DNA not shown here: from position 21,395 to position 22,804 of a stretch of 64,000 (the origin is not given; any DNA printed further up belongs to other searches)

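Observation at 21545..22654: Phage-encoded FabF/FabB-like beta-ketoacyl synthase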

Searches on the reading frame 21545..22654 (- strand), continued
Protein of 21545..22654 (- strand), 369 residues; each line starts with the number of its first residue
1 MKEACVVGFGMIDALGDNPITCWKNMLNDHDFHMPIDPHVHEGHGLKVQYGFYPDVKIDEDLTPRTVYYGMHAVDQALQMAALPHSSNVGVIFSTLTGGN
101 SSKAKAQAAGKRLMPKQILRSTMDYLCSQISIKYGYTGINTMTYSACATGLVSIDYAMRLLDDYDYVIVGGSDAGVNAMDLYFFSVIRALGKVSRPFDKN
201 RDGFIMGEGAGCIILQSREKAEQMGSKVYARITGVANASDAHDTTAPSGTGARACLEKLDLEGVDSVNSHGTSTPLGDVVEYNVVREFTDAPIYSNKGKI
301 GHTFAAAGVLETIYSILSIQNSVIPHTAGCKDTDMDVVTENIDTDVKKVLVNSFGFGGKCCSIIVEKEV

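Call 14: find_homologous_proteins(query=window:21545-22654:-, max_evalue=1e-10)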
Query window:21545-22654:- (369 aa): 7925 proteins with E <= 1e-10 among 8000 candidates; the best 120 are listed.
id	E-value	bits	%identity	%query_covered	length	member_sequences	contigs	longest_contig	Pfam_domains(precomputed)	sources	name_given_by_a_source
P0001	3.3e-236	801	95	100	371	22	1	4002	PF00109.33,PF02801.29,PF16197.12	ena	-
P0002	6.3e-216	735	87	100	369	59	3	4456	PF00109.33,PF02801.29,PF16197.12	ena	-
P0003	2.7e-215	733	86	100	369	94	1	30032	PF00109.33,PF02801.29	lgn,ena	-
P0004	1.1e-214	731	87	100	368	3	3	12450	PF00109.33,PF02801.29,PF16197.12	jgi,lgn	jgi:3-oxoacyl-[acyl-carrier-protein] synthase II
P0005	2.7e-212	723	86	100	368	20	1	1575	PF00109.33,PF02801.29,PF16197.12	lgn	-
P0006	2.8e-211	719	85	100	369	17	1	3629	PF00109.33,PF02801.29,PF16197.12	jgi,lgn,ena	jgi:3-oxoacyl-(acyl-carrier-protein) synthase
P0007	6.1e-211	718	85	100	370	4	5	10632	PF00109.33,PF02801.29,PF16197.12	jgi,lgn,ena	jgi:3-oxoacyl-(acyl-carrier-protein) synthase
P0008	2.1e-209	713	84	100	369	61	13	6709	PF00109.33,PF02801.29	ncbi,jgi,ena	jgi:3-oxoacyl-[acyl-carrier-protein] synthase II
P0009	3.4e-209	713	84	100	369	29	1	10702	PF00109.33,PF02801.29,PF16197.12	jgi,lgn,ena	jgi:3-oxoacyl-[acyl-carrier-protein] synthase II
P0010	8.3e-209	711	84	100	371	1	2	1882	PF00109.33,PF02801.29,PF16197.12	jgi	-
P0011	8.5e-207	705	82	100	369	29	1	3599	PF00109.33,PF02801.29,PF16197.12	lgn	-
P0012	4.5e-204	696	81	99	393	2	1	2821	PF00109.33,PF02801.29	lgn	-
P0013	3.1e-195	667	78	99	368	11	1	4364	PF00109.33,PF02801.29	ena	-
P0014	8.6e-192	655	77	99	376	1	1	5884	PF00109.33,PF02801.29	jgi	-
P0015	1.2e-187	642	81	97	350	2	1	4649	PF00109.33,PF02801.29,PF16197.12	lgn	-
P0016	9.9e-184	629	73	99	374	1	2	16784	PF00109.33,PF02801.29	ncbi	-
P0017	1.4e-183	628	74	99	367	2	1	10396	PF00109.33,PF02801.29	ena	-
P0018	4.9e-183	627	73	99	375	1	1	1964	PF00109.33,PF02801.29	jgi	jgi:3-oxoacyl-(acyl-carrier-protein) synthase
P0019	1.7e-181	621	74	99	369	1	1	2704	PF00109.33,PF02801.29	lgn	-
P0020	3.5e-178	611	73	100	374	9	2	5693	PF00109.33,PF02801.29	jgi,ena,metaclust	metaclust:\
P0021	2.0e-177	608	73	100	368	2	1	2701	PF00109.33,PF02801.29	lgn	-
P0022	4.0e-175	600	72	99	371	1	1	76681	PF00109.33,PF02801.29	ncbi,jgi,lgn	jgi:3-oxoacyl-[acyl-carrier-protein] synthase II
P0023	2.6e-174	598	72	99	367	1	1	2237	PF00109.33,PF02801.29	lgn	-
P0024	2.3e-169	582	70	99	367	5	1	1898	PF00109.33,PF02801.29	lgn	-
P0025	4.9e-169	580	69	99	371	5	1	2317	PF00109.33,PF02801.29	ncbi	-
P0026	2.6e-161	555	67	98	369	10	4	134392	PF00109.33,PF02801.29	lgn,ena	-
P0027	4.1e-161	554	67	99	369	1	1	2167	PF00109.33,PF02801.29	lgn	-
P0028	1.1e-157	543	66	99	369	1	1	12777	PF00109.33,PF02801.29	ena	-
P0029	1.0e-150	520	65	99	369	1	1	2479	PF00109.33,PF02801.29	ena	-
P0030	2.4e-148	512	62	99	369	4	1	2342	PF00109.33,PF02801.29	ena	-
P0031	2.2e-137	476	60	98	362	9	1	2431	PF00109.33,PF02801.29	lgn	-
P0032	8.9e-137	474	58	98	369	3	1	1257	PF00109.33,PF02801.29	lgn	-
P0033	1.1e-136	474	77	75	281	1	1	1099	PF00109.33,PF02801.29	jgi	-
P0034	1.0e-131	458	57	99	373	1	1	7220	PF00109.33,PF02801.29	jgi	jgi:3-oxoacyl-[acyl-carrier-protein] synthase II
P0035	5.0e-123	429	92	57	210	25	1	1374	PF00109.33,PF02801.29,PF16197.12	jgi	jgi:3-oxoacyl-[acyl-carrier-protein] synthase II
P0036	1.3e-119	418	72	70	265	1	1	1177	PF00109.33,PF02801.29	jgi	jgi:3-oxoacyl-[acyl-carrier-protein] synthase II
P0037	2.1e-119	417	53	99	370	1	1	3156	PF00109.33,PF02801.29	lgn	-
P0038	5.0e-119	416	53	99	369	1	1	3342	PF00109.33,PF02801.29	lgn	-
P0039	1.7e-113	398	52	96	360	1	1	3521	PF00109.33,PF02801.29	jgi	jgi:3-oxoacyl-[acyl-carrier-protein] synthase II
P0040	2.7e-113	397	52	99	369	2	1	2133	PF00109.33,PF02801.29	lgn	-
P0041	5.1e-110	386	51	98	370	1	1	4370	PF00109.33,PF02801.29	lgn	-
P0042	2.1e-109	384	49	99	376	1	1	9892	PF00109.33,PF02801.29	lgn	-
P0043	5.2e-109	383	52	98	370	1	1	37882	PF00109.33,PF02801.29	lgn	-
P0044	1.6e-108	381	49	99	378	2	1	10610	PF00109.33,PF02801.29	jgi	-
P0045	2.3e-108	381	50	99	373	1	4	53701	PF00109.33,PF02801.29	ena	-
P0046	1.0e-107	379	50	99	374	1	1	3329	PF00109.33,PF02801.29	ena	-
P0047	1.0e-107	379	48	98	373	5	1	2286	PF00109.33,PF02801.29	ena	-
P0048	2.6e-107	377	47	99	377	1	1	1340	PF00109.33,PF02801.29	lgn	-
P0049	5.1e-107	376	50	98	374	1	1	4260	PF00109.33,PF02801.29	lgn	-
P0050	7.8e-107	376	48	99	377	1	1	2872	PF00109.33,PF02801.29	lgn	-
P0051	1.0e-106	375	51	96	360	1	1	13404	PF00109.33,PF02801.29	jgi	-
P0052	1.1e-106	375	47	99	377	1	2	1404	PF00109.33,PF02801.29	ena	-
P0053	3.0e-106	374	49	98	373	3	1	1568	PF00109.33,PF02801.29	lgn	-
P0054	2.0e-105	371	48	99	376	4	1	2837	PF00109.33,PF02801.29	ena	-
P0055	2.7e-105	371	48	98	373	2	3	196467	PF00109.33,PF02801.29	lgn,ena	-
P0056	5.9e-105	370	48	99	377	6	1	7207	PF00109.33,PF02801.29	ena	-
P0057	1.5e-103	365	50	99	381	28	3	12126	PF00109.33,PF02801.29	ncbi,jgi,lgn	-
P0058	5.7e-103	363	49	100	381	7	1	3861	PF00109.33,PF02801.29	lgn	-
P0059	6.1e-103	363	49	99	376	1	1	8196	PF00109.33,PF02801.29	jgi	jgi:3-oxoacyl-[acyl-carrier-protein] synthase II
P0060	1.2e-102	362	51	99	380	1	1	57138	PF00109.33,PF02801.29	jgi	-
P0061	2.7e-102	361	47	99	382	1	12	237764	PF00109.33,PF02801.29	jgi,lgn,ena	-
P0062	4.2e-102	360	48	99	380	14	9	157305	PF00109.33,PF02801.29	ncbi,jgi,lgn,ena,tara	tara:strand:+ start:1265 stop:2407 length:1143 start_codon:yes stop_codon:yes gene_type:complete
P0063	1.3e-101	359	49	99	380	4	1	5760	PF00109.33,PF02801.29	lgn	-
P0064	7.6e-100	353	48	99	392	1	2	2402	PF00109.33,PF02801.29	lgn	-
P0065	8.1e-100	353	47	99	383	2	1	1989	PF00109.33,PF02801.29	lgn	-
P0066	1.7e-98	348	47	99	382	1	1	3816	PF00109.33,PF02801.29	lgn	-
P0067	2.9e-98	348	47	99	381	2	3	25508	PF00109.33,PF02801.29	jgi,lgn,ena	-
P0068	7.8e-98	346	48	98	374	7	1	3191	PF00109.33,PF02801.29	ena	-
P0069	2.4e-97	345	46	99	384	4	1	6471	PF00109.33,PF02801.29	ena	-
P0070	1.7e-96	342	48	99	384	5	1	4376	PF00109.33,PF02801.29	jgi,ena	-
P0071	2.5e-95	338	46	99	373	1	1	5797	PF00109.33,PF02801.29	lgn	-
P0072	9.3e-95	336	47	99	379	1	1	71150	PF00109.33,PF02801.29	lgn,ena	-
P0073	1.4e-94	336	47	99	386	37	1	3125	PF00109.33,PF02801.29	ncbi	-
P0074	4.9e-94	334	47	99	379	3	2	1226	PF00109.33,PF02801.29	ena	-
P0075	2.0e-93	332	46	99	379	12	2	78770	PF00109.33,PF02801.29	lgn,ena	-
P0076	5.3e-93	330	43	99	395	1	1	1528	PF00109.33,PF02801.29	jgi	jgi:3-oxoacyl-[acyl-carrier-protein] synthase II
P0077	1.1e-92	329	44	99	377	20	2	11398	PF00109.33,PF02801.29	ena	-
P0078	2.6e-90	321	45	99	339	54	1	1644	PF00109.33,PF02801.29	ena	-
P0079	4.3e-90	321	46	99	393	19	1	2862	PF00109.33,PF02801.29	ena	-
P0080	4.7e-90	321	45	99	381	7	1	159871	PF00109.33,PF02801.29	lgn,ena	-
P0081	8.6e-90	320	80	46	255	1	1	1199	PF00109.33,PF13407.13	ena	-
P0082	1.7e-89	319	46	98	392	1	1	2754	PF00109.33,PF02801.29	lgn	-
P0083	3.0e-89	318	45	98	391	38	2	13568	PF00109.33,PF02801.29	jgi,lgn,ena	jgi:3-oxoacyl-[acyl-carrier-protein] synthase II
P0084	5.5e-89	317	52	81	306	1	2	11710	PF00109.33,PF02801.29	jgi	jgi:3-oxoacyl-[acyl-carrier-protein] synthase II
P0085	1.1e-88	316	45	98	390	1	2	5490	PF00109.33,PF02801.29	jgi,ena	jgi:3-oxoacyl-[acyl-carrier-protein] synthase II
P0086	1.1e-88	316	42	99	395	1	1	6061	PF00109.33,PF02801.29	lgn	-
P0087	1.2e-88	316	45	98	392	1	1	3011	PF00109.33,PF02801.29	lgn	-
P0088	1.4e-88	316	44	98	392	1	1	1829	PF00109.33,PF02801.29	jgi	jgi:3-oxoacyl-[acyl-carrier-protein] synthase II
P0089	1.6e-88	316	45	99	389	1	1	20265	PF00109.33,PF02801.29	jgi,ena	jgi:3-oxoacyl-[acyl-carrier-protein] synthase II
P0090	3.7e-88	314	46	98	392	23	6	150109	PF00109.33,PF02801.29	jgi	-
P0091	4.0e-88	314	46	98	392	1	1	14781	PF00109.33,PF02801.29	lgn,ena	-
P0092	6.0e-88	314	45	98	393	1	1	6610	PF00109.33,PF02801.29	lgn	-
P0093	1.3e-87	313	45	98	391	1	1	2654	PF00109.33,PF02801.29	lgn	-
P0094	2.5e-87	312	44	99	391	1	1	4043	PF00109.33,PF02801.29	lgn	-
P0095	4.1e-87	311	44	98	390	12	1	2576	PF00109.33,PF02801.29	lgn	-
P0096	2.9e-86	308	45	99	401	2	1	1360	PF00109.33,PF02801.29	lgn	-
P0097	4.5e-86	308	45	98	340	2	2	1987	PF00109.33,PF02801.29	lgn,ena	-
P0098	5.0e-86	307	44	98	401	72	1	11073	PF00109.33,PF02801.29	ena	-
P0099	6.7e-86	307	44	98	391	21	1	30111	PF00109.33,PF02801.29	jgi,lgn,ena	-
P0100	1.2e-85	306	43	99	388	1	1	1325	PF00109.33,PF02801.29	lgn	-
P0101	1.9e-85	305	44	99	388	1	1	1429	PF00109.33,PF02801.29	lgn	-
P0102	1.9e-85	305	43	98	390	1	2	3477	PF00109.33,PF02801.29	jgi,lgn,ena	-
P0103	2.7e-85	305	43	99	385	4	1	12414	PF00109.33,PF02801.29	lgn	-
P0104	4.9e-85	304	43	98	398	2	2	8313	PF00109.33,PF02801.29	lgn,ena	-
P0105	5.5e-85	304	45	99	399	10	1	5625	PF00109.33,PF02801.29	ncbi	-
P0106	5.8e-85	304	44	99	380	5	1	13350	PF00109.33,PF02801.29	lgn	-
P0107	1.1e-84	303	43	98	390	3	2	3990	PF00109.33,PF02801.29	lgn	-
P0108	1.5e-84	303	42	99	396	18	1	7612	PF00109.33,PF02801.29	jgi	-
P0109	1.6e-84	302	43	99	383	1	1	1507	PF00109.33,PF02801.29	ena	-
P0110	2.6e-84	302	43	98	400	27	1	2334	PF00109.33,PF02801.29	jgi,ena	jgi:3-oxoacyl-[acyl-carrier-protein] synthase II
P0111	8.4e-84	300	45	99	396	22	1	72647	PF00109.33,PF02801.29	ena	-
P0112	8.8e-84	300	44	99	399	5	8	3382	PF00109.33,PF02801.29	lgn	-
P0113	1.1e-83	300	43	98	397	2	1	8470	PF00109.33,PF02801.29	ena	-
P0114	1.4e-83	299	44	96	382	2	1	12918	PF00109.33,PF02801.29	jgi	jgi:3-oxoacyl-[acyl-carrier-protein] synthase II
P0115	2.2e-83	299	44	98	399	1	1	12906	PF00109.33,PF02801.29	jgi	jgi:3-oxoacyl-[acyl-carrier-protein] synthase II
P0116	2.3e-83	299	43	99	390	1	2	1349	PF00109.33,PF02801.29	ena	-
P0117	2.4e-83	299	44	99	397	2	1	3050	PF00109.33,PF02801.29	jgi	-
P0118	2.8e-83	298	42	99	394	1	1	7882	PF00109.33,PF02801.29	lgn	-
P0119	3.5e-83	298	44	99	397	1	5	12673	PF00109.33,PF02801.29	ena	-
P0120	3.5e-83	298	44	99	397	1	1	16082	PF00109.33,PF02801.29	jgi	-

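Call 16: find_encoding_contigs(protein=P0055, flank=10000, max_places=2)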
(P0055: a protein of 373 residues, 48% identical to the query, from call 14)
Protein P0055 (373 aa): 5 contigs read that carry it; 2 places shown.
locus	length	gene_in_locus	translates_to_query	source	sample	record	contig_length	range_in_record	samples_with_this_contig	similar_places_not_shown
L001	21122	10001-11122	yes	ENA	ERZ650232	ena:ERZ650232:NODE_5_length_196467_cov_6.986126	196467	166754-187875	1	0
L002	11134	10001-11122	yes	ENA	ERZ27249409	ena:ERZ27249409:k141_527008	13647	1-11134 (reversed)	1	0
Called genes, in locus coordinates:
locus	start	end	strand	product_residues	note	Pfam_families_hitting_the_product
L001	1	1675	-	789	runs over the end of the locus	-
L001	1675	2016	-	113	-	-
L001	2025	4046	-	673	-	-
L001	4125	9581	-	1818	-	-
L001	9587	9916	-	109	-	-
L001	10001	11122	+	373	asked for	PF00109:ketoacyl-synt, PF02801:Ketoacyl-synt_C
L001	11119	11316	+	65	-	-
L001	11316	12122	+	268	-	-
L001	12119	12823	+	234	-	PF00487:FA_desaturase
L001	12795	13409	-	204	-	-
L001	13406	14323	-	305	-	-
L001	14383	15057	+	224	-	-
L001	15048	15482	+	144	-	PF01583:APS_kinase, PF06414:Zeta_toxin (faint), PF08433:KTI12 (weak), PF13238:AAA_18 (weak), PF20720:nSTAND3 (weak)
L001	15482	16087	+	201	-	PF03567:Sulfotransfer_2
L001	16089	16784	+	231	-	-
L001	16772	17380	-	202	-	PF06508:QueC (weak)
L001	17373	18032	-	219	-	-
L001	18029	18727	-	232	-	-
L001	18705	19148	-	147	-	-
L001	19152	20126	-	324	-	-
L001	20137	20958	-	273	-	-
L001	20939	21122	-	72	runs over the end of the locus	-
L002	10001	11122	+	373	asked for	PF00109:ketoacyl-synt, PF02801:Ketoacyl-synt_C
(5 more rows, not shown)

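Call 17: find_encoding_contigs(protein=P0061, flank=10000, max_places=2)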
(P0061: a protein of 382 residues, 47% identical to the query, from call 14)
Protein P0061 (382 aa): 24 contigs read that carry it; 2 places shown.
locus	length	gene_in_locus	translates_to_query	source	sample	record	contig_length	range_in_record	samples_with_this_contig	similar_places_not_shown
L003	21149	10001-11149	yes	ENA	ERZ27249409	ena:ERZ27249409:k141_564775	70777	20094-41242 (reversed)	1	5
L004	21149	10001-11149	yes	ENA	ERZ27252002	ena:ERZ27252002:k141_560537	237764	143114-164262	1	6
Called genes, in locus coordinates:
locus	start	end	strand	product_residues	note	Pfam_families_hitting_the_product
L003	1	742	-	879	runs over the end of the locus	PF14312:FG-GAP_2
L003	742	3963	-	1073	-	-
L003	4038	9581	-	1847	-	-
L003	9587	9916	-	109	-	-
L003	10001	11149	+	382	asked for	PF00109:ketoacyl-synt, PF02801:Ketoacyl-synt_C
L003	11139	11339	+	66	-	-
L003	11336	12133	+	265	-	-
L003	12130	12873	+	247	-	PF00487:FA_desaturase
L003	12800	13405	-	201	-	-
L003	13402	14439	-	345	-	PF04055:Radical_SAM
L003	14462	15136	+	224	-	-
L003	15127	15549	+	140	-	PF01583:APS_kinase, PF08433:KTI12 (weak), PF13238:AAA_18 (weak), PF13671:AAA_33 (weak)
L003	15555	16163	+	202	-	PF03567:Sulfotransfer_2 (weak)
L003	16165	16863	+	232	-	-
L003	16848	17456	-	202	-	PF06508:QueC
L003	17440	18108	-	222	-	-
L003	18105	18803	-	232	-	-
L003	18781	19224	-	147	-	-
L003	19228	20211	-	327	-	-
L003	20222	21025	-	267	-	-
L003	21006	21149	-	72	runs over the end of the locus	-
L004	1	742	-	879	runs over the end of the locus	PF14312:FG-GAP_2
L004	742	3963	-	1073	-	-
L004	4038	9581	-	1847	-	-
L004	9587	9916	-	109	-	-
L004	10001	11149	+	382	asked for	PF00109:ketoacyl-synt, PF02801:Ketoacyl-synt_C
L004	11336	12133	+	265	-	-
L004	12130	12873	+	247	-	PF00487:FA_desaturase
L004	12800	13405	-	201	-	-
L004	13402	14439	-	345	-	PF04055:Radical_SAM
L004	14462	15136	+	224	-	-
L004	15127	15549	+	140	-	PF01583:APS_kinase, PF08433:KTI12 (weak), PF13238:AAA_18 (weak), PF13671:AAA_33 (weak)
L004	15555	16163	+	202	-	PF03567:Sulfotransfer_2 (weak)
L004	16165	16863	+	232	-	-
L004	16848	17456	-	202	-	PF06508:QueC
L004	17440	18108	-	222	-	-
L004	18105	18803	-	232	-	-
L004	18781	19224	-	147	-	-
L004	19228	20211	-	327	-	-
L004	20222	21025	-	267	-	-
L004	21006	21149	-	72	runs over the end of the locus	-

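Call 20: find_encoding_contigs(protein=P0026, flank=10000, max_places=2)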
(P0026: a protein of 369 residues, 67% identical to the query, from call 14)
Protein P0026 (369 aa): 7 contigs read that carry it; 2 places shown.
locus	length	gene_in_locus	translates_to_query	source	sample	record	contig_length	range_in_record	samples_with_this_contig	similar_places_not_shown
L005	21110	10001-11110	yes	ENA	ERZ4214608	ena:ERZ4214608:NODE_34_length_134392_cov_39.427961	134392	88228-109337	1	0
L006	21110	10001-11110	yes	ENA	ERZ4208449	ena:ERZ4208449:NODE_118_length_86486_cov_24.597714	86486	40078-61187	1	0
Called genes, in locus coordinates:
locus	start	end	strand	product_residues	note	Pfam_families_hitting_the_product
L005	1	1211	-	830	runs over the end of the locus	-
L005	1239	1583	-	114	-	PF25590:DUF7936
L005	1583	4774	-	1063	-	PF18454:Mtd_N, PF13385:Laminin_G_3 (weak)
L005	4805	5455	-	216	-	-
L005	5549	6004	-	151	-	-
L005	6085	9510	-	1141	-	-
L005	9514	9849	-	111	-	-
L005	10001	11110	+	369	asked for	PF00109:ketoacyl-synt, PF02801:Ketoacyl-synt_C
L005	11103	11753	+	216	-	-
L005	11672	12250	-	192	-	-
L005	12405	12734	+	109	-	-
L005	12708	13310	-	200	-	-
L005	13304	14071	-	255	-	PF06508:QueC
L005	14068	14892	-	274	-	PF04055:Radical_SAM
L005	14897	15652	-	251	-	PF06508:QueC (faint)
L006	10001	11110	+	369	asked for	PF00109:ketoacyl-synt, PF02801:Ketoacyl-synt_C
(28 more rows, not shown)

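Call 21: find_encoding_contigs(protein=P0022, flank=10000, max_places=2)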
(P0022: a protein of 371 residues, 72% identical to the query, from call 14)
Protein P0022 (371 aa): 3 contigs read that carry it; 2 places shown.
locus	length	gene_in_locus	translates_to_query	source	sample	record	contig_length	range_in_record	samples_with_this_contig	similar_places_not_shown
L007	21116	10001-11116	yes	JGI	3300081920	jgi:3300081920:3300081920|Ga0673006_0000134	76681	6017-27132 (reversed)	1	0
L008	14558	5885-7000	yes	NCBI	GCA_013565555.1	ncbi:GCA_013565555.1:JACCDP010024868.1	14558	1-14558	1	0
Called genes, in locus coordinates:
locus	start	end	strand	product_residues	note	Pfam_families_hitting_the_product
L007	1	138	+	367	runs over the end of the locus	PF01068:DNA_ligase_A_M, PF14743:DNA_ligase_OB_2 (weak)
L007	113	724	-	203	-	-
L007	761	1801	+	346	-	PF00535:Glycos_transf_2, PF13641:Glyco_tranf_2_3, PF03142:Chitin_synth_2 (weak), PF13632:Glyco_trans_2_3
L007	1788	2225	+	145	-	-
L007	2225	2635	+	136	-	-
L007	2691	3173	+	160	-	-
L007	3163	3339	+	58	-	-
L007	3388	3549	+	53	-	-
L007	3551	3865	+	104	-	-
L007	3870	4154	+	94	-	-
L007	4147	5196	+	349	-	PF09414:RNA_ligase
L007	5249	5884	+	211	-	PF00149:Metallophos (faint), PF12850:Metallophos_2 (weak)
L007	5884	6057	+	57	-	-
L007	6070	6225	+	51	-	-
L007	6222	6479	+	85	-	-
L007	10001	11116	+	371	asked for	PF00109:ketoacyl-synt, PF02801:Ketoacyl-synt_C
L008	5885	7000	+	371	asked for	PF00109:ketoacyl-synt, PF02801:Ketoacyl-synt_C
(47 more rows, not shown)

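Call 33: find_related_loci(query=A4, collection=genome_contigs, flank=6000)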
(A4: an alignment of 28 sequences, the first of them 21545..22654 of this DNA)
Query A4 (369 aa) in genome_contigs; peptide patterns used: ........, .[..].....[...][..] (x = any residue, [..] = any of these).
339 stretches matched a pattern; 246 encode a relative of the query (tblastn E <= 1e-3); the best 80 are kept; 80 distinct loci.
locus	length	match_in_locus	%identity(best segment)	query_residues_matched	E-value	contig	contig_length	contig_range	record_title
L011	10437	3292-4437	43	4-366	2e-92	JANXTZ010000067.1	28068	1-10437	MAG: Deinococcales bacterium isolate 339R_metabat_219 339R_k141_1193298, whole genome shotgun sequence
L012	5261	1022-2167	43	4-366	2e-90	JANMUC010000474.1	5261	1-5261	MAG: Deinococcales bacterium isolate SOY_29_concoct_239_sub SOY_29_k141_5394021, whole genome shotgun sequence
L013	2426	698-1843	42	4-366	3e-93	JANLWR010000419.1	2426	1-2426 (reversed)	MAG: Deinococcales bacterium isolate OTE_20_metabat_284 OTE_20_k141_4371810, whole genome shotgun sequence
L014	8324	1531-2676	42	4-366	3e-90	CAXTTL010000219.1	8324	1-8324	MAG TPA_asm: uncultured Deinococcales bacterium isolate public_SRR11456923_metawrap_bin.2 genome assembly, contig: publi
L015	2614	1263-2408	41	4-366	2e-92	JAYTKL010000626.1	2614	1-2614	MAG: Deinococcales bacterium isolate GFS_3132 GFS_3132_625, whole genome shotgun sequence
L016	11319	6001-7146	43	4-366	6e-90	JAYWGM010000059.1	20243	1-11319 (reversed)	MAG: Deinococcales bacterium isolate GLR21_GL16_DN_2_metabat_58 GLR21_GL16_DN_2_metabat_58_58, whole genome shotgun sequ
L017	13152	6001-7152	43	4-366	1e-89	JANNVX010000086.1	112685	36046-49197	MAG: Deinococcales bacterium isolate VAR_34_metabat_433 VAR_34_k141_2770375, whole genome shotgun sequence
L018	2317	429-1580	43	4-366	4e-91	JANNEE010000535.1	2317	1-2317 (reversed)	MAG: Deinococcales bacterium isolate OTE_75_metabat_447 OTE_75_k141_936888, whole genome shotgun sequence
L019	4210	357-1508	43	4-366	4e-88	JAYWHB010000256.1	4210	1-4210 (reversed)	MAG: Deinococcales bacterium isolate GLR68_GL53_UP_2_concoct_156 GLR68_GL53_UP_2_concoct_156_255, whole genome shotgun s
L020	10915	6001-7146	41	4-366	1e-86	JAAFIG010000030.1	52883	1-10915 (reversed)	MAG: Deinococcales bacterium isolate bin18.concoct.ball.099 WN_Deinococcales_1_scaffold_30, whole genome shotgun sequenc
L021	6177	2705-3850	42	4-366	2e-85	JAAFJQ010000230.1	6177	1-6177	MAG: Deinococcales bacterium isolate bin20.maxbin.b16b17b19.023 WN_Deinococcales_2_scaffold_230, whole genome shotgun se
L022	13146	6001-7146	39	4-366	4e-84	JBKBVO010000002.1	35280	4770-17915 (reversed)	MAG: Deinococcales bacterium isolate 21I_055.bin.15 NODE_542_length_35280_cov_1.970932, whole genome shotgun sequence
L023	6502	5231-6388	42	1-366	9e-79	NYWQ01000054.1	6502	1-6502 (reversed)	MAG: Flavobacteriales bacterium isolate CPC1469 12443, whole genome shotgun sequence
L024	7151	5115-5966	44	95-366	8e-73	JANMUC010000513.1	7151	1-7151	MAG: Deinococcales bacterium isolate SOY_29_concoct_239_sub SOY_29_k141_2987300, whole genome shotgun sequence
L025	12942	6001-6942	35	86-367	4e-48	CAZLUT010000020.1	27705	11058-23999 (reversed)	MAG TPA_asm: uncultured bacterium isolate binchicken_co141_207 genome assembly, contig: NODE_7660_length_27705_cov_4.751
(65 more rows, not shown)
